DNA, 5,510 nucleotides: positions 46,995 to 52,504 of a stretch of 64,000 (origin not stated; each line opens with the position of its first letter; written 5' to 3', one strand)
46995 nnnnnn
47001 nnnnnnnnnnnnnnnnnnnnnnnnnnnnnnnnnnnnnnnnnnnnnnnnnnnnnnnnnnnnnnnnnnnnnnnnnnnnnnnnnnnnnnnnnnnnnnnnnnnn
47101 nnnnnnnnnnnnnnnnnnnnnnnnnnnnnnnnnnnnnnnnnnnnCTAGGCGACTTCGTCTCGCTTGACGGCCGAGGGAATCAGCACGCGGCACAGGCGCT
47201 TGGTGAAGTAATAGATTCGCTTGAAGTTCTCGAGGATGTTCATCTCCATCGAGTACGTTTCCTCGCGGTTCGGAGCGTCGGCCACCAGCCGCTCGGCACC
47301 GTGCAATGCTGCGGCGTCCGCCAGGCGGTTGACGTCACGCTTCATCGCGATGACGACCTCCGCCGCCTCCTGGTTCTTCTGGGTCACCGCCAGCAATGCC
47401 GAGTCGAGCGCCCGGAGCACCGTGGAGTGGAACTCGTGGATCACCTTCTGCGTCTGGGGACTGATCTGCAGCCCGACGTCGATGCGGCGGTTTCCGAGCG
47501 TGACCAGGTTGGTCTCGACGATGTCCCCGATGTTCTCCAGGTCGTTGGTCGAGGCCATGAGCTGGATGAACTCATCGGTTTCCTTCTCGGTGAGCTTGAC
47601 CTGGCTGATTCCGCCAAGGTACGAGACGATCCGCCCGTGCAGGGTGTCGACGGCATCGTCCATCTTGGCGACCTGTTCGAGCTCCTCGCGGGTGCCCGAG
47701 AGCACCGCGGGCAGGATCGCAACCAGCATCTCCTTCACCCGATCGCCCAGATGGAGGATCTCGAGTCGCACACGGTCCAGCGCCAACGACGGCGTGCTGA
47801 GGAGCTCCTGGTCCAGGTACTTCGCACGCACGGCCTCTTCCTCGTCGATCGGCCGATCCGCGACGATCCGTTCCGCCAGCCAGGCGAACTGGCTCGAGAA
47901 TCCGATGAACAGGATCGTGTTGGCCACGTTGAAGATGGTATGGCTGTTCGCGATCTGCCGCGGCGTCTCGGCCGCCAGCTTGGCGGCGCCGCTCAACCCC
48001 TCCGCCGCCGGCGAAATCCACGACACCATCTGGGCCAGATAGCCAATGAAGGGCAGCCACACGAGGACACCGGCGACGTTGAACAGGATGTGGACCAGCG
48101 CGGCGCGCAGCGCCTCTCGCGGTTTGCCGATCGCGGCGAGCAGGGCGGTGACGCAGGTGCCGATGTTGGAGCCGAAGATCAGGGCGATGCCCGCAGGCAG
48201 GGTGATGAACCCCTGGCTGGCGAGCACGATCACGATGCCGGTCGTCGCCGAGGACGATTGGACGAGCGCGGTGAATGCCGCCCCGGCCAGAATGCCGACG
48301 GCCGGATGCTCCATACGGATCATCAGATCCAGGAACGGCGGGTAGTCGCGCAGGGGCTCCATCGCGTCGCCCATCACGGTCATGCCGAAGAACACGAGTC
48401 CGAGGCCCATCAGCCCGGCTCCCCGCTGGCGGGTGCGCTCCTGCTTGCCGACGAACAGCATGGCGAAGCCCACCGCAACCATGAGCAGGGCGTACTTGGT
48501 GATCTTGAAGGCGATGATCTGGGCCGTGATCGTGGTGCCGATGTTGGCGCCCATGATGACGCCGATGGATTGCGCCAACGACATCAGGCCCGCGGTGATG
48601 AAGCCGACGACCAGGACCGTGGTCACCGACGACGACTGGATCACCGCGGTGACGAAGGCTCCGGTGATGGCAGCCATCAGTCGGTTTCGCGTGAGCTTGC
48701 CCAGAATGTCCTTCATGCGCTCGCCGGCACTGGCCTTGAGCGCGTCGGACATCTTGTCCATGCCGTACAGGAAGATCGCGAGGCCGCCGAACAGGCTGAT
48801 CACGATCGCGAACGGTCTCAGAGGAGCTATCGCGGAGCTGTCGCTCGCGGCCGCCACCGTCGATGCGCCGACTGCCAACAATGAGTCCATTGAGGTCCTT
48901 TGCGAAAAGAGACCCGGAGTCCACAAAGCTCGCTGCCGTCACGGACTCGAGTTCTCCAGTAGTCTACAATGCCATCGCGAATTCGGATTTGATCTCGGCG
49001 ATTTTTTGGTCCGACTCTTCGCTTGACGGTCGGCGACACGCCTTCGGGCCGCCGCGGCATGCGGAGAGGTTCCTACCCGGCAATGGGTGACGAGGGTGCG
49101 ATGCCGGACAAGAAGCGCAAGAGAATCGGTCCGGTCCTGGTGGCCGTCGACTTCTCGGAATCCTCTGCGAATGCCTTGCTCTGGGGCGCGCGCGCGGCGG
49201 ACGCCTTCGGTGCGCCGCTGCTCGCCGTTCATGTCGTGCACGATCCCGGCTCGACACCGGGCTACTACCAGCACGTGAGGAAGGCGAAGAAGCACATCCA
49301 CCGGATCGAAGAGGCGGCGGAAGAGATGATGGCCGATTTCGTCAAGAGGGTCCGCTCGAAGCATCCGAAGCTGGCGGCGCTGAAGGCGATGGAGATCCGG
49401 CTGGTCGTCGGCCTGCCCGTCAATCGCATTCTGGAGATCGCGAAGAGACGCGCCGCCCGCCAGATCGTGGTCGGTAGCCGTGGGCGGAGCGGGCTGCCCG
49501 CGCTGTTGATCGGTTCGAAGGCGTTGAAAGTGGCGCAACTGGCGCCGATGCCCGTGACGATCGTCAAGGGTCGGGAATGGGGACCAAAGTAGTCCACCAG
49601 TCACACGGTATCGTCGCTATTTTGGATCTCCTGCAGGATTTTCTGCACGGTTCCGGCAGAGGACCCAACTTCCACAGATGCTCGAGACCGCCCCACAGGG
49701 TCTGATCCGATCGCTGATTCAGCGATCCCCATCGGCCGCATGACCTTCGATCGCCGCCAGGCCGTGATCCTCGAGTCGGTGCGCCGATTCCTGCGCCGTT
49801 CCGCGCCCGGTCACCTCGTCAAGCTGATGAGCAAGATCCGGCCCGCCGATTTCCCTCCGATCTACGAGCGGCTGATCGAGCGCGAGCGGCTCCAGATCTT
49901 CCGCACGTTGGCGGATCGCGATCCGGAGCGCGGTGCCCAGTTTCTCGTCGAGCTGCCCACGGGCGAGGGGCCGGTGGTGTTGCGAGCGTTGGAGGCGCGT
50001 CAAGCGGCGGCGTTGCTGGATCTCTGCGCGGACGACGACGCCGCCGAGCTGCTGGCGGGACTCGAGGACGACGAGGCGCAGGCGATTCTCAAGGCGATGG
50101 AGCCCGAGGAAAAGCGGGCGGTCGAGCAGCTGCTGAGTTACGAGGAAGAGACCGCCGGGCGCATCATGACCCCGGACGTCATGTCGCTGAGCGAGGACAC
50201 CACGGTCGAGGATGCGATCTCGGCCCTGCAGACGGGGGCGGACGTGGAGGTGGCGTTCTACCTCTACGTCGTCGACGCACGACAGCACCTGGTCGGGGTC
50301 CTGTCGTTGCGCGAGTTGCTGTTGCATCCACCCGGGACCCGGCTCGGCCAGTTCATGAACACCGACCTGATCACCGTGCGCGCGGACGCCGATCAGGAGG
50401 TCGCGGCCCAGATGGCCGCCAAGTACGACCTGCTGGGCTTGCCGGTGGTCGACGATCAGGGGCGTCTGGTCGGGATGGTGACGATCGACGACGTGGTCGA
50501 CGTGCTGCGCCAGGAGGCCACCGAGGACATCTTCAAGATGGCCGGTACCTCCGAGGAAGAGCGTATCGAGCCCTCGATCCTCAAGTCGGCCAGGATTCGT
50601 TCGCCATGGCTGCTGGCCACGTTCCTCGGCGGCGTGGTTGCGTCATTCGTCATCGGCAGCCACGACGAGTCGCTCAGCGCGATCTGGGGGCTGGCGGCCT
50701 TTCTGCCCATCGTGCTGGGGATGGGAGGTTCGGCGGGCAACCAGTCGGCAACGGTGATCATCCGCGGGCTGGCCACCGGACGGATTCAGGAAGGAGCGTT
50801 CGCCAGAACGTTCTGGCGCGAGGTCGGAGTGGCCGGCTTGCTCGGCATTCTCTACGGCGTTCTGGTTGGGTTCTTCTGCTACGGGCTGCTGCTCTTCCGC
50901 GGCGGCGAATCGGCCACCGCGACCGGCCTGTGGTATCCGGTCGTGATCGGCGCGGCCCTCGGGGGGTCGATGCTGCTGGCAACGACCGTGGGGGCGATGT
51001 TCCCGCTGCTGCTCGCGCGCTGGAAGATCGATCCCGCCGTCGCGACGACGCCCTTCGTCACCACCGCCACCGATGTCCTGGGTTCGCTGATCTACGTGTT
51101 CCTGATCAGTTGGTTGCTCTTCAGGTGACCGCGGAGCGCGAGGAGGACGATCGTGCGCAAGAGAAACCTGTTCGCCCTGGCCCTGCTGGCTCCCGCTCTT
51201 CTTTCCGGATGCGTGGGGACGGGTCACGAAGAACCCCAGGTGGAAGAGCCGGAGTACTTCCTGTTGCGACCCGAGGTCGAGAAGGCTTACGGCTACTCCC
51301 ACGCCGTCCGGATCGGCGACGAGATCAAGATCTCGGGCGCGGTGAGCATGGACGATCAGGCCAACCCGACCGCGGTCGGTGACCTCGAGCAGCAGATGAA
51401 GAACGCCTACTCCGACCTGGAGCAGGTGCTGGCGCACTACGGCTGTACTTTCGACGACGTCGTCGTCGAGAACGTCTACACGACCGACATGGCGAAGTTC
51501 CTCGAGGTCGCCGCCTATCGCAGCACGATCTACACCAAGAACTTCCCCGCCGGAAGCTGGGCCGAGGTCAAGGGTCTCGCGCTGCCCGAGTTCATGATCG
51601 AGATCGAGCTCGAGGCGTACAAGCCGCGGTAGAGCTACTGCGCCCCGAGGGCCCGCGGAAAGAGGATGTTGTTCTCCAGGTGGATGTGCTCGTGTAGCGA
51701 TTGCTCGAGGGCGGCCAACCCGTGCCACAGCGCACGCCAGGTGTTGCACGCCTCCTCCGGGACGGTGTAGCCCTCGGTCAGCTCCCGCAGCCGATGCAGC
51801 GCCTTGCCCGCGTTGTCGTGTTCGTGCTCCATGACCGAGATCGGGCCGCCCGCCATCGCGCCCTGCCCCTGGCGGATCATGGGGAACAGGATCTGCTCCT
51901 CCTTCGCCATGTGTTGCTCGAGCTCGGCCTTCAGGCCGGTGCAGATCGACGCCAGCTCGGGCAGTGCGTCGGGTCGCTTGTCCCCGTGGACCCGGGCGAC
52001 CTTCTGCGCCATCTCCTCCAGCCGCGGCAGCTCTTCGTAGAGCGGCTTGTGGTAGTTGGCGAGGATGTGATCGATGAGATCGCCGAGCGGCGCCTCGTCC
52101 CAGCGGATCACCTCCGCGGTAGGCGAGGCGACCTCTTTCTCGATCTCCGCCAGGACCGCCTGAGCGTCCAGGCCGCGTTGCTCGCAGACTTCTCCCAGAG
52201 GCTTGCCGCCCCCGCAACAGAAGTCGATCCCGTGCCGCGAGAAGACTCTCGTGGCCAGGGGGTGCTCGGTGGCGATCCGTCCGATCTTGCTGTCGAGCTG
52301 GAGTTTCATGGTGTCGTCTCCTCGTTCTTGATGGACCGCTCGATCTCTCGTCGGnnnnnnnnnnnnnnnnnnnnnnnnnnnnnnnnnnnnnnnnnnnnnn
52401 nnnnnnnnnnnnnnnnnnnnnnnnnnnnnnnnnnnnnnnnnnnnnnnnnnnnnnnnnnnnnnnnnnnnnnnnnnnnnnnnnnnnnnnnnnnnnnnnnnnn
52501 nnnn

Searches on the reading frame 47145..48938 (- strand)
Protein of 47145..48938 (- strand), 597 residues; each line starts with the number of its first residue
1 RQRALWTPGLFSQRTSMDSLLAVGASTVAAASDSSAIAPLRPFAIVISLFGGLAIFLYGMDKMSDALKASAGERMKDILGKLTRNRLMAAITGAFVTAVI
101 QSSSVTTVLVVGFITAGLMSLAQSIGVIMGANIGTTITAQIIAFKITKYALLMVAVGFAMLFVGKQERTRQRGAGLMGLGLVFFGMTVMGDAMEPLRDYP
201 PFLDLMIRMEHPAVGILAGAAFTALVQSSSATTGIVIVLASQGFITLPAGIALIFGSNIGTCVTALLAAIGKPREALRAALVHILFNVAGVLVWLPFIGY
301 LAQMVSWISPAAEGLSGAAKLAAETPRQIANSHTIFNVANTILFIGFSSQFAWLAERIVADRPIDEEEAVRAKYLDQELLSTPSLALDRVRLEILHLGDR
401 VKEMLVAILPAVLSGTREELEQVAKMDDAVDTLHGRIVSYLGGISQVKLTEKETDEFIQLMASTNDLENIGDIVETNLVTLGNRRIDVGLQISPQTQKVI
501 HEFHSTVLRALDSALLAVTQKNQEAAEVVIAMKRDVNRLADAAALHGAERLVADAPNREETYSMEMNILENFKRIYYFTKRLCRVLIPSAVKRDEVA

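Call 51: search_protein_families(library=pfam, proteins=[window:47145-48938:-], max_evalue=0.001)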
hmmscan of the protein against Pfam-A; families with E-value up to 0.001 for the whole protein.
window:47145-48938:- (597 aa): 2 families
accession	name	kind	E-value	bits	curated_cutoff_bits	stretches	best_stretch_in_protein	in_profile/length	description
PF02690.20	Na_Pi_cotrans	-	7.5e-66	220.8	29.1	2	55-190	1-136/137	Na+/Pi-cotransporter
PF01895.24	PhoU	-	6.5e-14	52.5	23.5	1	394-474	1-82/89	PhoU domain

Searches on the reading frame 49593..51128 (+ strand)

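Call 51: search_protein_families(library=pfam, proteins=[window:49593-51128:+], max_evalue=0.001)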
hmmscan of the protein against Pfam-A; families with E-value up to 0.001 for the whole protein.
window:49593-51128:+ (511 aa): 3 families
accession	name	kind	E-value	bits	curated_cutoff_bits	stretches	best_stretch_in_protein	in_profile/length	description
PF01769.21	MgtE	-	1.3e-30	106.7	27.6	1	371-503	1-124/125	Divalent cation transporter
PF00571.33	CBS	-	1.7e-23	83.1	24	2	252-305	2-55/57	CBS domain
PF03448.22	MgtE_N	-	1e-15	58.6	25.9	1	83-186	2-102/102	MgtE intracellular N domain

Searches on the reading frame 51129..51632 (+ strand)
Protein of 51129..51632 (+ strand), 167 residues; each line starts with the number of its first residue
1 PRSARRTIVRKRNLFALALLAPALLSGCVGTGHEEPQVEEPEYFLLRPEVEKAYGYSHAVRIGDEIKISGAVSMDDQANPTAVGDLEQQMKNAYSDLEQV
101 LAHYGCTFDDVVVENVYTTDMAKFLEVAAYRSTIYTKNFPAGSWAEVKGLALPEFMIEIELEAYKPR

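Call 51: search_protein_families(library=pfam, proteins=[window:51129-51632:+], max_evalue=0.001)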
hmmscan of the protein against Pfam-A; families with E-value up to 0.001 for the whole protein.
window:51129-51632:+ (167 aa): 1 family
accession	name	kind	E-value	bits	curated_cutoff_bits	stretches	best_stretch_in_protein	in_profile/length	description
PF01042.26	Ribonuc_L-PSP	-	3.6e-21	75.8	27.3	1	52-164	7-120/121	Endoribonuclease L-PSP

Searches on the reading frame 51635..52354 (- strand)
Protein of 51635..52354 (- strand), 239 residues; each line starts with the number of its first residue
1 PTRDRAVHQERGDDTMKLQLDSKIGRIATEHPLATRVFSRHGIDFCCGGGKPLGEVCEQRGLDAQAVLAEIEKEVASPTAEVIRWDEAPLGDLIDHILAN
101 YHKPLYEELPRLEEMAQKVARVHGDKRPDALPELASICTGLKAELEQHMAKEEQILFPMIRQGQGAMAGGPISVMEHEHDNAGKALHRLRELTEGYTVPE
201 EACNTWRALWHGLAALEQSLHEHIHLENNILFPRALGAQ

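Call 51: search_protein_families(library=pfam, proteins=[window:51635-52354:-], max_evalue=0.001)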
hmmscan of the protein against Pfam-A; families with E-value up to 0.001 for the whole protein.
window:51635-52354:- (239 aa): 2 families
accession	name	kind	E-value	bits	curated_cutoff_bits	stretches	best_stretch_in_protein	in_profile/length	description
PF01814.28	Hemerythrin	-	4.2e-27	95.6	25.3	1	94-235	2-127/127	Hemerythrin HHE cation binding domain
PF04405.19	ScdA_N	-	3.1e-21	75.2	32.5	1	21-73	2-54/56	Domain of Unknown function (DUF542)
